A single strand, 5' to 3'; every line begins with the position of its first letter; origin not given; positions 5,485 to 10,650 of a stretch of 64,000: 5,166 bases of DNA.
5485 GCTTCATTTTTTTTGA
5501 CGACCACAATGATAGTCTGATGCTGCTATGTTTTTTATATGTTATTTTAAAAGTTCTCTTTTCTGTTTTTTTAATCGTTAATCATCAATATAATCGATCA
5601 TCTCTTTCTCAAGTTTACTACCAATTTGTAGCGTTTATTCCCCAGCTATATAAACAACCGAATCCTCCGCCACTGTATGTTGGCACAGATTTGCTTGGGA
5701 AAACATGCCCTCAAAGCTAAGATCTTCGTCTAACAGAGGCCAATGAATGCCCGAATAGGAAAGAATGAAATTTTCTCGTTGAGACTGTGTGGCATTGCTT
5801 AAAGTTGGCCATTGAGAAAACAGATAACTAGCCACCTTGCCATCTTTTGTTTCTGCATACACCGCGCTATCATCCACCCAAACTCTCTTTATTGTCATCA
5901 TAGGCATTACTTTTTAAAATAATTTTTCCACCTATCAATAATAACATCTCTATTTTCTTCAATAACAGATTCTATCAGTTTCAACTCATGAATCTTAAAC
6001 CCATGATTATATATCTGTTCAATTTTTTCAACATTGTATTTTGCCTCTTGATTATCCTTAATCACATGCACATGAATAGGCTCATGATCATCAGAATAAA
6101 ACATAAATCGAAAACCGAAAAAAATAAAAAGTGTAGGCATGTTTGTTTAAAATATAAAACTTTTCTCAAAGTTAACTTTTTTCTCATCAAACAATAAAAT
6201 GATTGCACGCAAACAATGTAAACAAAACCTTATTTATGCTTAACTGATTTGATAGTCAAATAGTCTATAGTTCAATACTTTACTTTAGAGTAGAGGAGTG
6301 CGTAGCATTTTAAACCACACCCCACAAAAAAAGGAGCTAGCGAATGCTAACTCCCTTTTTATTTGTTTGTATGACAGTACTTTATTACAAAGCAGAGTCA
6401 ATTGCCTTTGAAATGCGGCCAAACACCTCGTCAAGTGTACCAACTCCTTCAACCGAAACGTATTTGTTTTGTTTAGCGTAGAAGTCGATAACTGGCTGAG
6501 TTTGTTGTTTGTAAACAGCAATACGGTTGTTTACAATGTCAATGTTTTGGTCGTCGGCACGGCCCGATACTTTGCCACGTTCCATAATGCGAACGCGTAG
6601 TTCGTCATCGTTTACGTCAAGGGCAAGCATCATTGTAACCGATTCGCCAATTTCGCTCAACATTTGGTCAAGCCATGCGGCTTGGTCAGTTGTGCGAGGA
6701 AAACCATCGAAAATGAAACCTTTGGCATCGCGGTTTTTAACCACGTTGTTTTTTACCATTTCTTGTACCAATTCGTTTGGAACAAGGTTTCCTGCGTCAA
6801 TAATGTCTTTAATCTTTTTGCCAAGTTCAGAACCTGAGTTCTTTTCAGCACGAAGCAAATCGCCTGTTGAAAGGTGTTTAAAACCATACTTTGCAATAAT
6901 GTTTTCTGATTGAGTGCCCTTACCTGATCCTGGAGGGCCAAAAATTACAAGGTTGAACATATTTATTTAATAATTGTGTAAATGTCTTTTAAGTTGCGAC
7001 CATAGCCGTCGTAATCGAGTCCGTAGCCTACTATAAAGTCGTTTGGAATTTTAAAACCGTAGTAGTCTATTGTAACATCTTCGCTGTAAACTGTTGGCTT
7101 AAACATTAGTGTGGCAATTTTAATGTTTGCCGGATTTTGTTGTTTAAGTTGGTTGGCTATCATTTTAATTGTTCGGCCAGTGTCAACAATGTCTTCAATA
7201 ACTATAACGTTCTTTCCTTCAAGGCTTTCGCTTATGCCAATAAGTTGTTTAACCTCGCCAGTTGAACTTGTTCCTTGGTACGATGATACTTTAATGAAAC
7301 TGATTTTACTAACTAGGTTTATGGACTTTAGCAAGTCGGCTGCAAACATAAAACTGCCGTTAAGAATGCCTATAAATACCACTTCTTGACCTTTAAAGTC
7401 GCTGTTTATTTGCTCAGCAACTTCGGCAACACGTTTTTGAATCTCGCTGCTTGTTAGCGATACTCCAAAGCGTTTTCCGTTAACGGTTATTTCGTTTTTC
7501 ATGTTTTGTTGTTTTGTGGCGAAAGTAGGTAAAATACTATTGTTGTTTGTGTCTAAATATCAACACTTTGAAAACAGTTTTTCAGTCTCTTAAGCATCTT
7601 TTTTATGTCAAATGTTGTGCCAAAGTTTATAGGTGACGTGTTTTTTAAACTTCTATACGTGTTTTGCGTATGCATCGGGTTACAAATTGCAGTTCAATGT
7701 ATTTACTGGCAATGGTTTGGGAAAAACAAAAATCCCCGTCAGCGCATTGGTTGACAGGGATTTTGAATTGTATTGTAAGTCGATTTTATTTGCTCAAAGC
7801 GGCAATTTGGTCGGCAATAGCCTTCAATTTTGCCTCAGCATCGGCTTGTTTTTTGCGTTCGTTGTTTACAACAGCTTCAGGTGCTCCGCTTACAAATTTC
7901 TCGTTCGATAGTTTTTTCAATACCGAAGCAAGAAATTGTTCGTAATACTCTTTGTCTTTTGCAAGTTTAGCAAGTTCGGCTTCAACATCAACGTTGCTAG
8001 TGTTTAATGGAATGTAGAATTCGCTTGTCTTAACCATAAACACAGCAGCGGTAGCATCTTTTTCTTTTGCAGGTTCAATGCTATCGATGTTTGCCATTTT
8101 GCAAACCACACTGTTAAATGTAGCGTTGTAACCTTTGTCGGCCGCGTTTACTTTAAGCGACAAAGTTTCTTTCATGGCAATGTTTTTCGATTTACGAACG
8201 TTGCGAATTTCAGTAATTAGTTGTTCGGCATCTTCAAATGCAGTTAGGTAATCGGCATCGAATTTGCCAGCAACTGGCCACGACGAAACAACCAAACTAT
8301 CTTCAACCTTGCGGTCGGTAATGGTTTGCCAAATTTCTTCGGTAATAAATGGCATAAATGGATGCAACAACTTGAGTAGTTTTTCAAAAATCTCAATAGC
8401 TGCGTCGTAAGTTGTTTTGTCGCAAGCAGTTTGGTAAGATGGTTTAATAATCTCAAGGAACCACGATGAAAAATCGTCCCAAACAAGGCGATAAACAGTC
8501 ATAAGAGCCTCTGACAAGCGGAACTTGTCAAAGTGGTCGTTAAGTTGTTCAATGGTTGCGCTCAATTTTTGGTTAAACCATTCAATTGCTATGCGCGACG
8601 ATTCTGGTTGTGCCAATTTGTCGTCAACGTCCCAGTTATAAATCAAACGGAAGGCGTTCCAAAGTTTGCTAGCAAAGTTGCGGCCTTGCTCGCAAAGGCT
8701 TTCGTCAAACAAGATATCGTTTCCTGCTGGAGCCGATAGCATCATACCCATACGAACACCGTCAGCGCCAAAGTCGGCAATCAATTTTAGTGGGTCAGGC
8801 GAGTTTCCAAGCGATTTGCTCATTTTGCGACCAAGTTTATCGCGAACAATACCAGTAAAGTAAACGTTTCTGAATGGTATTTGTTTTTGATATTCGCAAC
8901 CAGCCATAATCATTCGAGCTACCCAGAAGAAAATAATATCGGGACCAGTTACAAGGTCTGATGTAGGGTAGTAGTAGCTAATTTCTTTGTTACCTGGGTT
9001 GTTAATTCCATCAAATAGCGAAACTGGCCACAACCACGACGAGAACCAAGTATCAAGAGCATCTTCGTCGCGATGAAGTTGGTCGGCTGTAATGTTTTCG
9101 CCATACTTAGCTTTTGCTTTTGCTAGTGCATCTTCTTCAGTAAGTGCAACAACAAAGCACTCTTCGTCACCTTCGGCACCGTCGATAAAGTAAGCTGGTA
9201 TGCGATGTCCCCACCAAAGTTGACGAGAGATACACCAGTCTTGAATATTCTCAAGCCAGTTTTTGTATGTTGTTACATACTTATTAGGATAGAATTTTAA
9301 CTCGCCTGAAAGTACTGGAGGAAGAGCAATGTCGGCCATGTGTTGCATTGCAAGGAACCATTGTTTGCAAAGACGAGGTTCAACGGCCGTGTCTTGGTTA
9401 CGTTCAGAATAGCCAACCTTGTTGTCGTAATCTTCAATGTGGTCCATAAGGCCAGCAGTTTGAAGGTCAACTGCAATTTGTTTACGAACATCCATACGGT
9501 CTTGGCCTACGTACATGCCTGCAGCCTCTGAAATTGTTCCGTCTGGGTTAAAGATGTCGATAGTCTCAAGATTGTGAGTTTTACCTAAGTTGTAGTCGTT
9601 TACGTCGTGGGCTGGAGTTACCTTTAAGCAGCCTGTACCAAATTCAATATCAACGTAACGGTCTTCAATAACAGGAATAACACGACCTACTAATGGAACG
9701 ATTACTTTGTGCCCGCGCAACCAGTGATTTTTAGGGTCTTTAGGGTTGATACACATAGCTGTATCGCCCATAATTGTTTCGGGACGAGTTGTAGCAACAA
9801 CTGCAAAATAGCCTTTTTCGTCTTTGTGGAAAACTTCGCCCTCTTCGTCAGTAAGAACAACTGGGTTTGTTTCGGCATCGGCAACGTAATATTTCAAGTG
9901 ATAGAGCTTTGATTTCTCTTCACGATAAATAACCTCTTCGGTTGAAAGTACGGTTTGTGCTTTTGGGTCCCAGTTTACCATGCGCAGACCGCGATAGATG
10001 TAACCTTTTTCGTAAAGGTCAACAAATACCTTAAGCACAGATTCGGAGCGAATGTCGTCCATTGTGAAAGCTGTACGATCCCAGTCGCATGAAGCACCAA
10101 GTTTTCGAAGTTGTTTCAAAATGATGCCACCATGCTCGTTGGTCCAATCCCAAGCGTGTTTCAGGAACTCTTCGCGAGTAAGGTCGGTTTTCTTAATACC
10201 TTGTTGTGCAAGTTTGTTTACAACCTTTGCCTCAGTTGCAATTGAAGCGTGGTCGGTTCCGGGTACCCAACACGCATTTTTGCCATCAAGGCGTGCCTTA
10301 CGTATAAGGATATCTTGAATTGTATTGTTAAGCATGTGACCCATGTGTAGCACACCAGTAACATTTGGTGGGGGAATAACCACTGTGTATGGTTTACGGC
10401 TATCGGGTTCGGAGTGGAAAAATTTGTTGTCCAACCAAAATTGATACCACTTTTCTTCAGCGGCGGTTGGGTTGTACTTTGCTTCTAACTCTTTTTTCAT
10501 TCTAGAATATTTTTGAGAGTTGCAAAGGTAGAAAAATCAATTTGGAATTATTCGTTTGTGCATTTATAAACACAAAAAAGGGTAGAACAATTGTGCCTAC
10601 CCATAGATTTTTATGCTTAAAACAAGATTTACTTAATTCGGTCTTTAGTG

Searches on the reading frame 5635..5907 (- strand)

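Call 5: search_protein_families(library=pfam, proteins=[window:5635-5907:-], max_evalue=0.01)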
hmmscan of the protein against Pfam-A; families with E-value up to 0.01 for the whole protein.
window:5635-5907:- (90 aa): 1 family
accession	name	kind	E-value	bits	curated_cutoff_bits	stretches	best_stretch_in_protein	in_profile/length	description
PF10387.14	DUF2442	-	2e-12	47.6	23.9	1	6-71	1-69/72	Protein of unknown function (DUF2442)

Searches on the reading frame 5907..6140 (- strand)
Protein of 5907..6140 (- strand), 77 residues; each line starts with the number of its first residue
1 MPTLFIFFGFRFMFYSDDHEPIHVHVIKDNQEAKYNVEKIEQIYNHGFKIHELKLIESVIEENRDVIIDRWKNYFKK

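Call 5: search_protein_families(library=pfam, proteins=[window:5907-6140:-], max_evalue=0.01)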
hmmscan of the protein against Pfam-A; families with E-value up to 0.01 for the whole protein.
window:5907-6140:- (77 aa): 1 family
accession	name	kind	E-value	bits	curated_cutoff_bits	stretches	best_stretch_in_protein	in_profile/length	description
PF13711.11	DUF4160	-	5.1e-18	65.5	23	1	9-72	1-65/65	Domain of unknown function (DUF4160)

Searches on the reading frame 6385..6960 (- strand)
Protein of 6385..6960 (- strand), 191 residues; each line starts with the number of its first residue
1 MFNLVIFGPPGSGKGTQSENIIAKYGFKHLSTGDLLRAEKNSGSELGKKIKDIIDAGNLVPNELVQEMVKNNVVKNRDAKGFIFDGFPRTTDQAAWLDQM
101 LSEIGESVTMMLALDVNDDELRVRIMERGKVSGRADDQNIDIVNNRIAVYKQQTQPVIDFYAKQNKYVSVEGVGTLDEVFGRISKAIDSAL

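Call 5: search_protein_families(library=pfam, proteins=[window:6385-6960:-], max_evalue=0.01)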
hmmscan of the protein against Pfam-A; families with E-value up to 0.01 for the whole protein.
window:6385-6960:- (191 aa): 4 families
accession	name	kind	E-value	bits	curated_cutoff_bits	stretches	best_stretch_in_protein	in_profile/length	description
PF00406.28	ADK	-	2.5e-53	180.7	26.8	1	6-165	1-150/151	Adenylate kinase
PF13207.12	AAA_17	-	1.1e-33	116.8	27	1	7-138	1-131/136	AAA domain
PF13671.12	AAA_33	-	8.3e-07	29.8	27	1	5-136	3-126/143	AAA domain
PF13238.12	AAA_18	-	4.7e-06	27.5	29.4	1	5-134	2-117/128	AAA domain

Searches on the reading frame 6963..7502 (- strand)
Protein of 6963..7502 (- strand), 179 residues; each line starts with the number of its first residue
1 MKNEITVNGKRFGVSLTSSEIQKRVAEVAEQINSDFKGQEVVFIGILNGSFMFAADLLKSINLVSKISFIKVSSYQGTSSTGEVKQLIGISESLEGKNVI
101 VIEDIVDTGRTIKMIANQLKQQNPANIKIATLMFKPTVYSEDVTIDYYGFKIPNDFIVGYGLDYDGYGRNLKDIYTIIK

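Call 5: search_protein_families(library=pfam, proteins=[window:6963-7502:-], max_evalue=0.01)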
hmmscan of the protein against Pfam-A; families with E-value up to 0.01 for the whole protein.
window:6963-7502:- (179 aa): 2 families
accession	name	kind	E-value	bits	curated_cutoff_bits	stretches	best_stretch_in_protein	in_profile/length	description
PF00156.33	Pribosyltran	-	4.8e-31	107.7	26.3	1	20-164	4-157/158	Phosphoribosyl transferase domain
PF14681.12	UPRTase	-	0.0002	21.3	27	1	32-135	59-161/206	Uracil phosphoribosyltransferase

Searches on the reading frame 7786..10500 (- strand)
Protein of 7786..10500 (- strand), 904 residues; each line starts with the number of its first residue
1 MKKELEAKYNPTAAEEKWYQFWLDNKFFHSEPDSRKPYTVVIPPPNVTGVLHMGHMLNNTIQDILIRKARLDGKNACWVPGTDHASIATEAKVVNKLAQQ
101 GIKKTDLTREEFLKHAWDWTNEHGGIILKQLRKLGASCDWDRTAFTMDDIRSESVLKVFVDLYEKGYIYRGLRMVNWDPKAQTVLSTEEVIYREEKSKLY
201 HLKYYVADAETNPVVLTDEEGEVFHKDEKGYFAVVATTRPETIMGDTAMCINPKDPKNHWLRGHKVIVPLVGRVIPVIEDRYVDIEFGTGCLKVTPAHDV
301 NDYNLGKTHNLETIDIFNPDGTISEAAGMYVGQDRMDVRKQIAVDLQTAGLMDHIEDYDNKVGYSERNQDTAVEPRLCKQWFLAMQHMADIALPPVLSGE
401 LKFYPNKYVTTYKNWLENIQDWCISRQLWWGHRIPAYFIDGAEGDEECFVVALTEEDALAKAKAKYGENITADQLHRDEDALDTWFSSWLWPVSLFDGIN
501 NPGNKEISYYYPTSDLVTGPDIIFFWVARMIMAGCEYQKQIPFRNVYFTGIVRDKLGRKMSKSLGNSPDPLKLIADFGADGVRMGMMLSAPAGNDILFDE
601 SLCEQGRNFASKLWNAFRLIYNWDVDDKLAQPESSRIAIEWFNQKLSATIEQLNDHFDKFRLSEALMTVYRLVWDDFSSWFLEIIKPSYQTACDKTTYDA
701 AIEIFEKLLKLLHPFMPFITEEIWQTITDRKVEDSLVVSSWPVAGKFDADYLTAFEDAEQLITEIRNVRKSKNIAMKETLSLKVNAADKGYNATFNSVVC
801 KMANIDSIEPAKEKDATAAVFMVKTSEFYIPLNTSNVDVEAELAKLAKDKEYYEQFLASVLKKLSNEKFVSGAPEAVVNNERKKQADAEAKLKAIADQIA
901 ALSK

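Call 5: search_protein_families(library=pfam, proteins=[window:7786-10500:-], max_evalue=0.01)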
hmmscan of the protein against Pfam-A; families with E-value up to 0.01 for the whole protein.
window:7786-10500:- (904 aa): 5 families
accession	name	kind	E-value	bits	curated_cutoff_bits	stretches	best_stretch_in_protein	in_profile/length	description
PF00133.28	tRNA-synt_1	-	1.7e-126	422.8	22.7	1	17-597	1-412/414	tRNA synthetases class I (I, L, M and V)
PF08264.19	Anticodon_1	-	3.6e-34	118.2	25.1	1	641-782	3-146/148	Anticodon-binding domain of tRNA ligase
PF09334.17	tRNA-synt_1g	-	3.2e-17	62.8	20.1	2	43-190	6-135/391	tRNA synthetases class I (M)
PF10458.14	Val_tRNA-synt_C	-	1.6e-10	41.5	25.9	1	838-902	1-65/66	Valyl tRNA synthetase tRNA binding arm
PF13603.12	tRNA-synt_1_2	-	2.6e-09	37.3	25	1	260-322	83-145/185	Leucyl-tRNA synthetase, editing domain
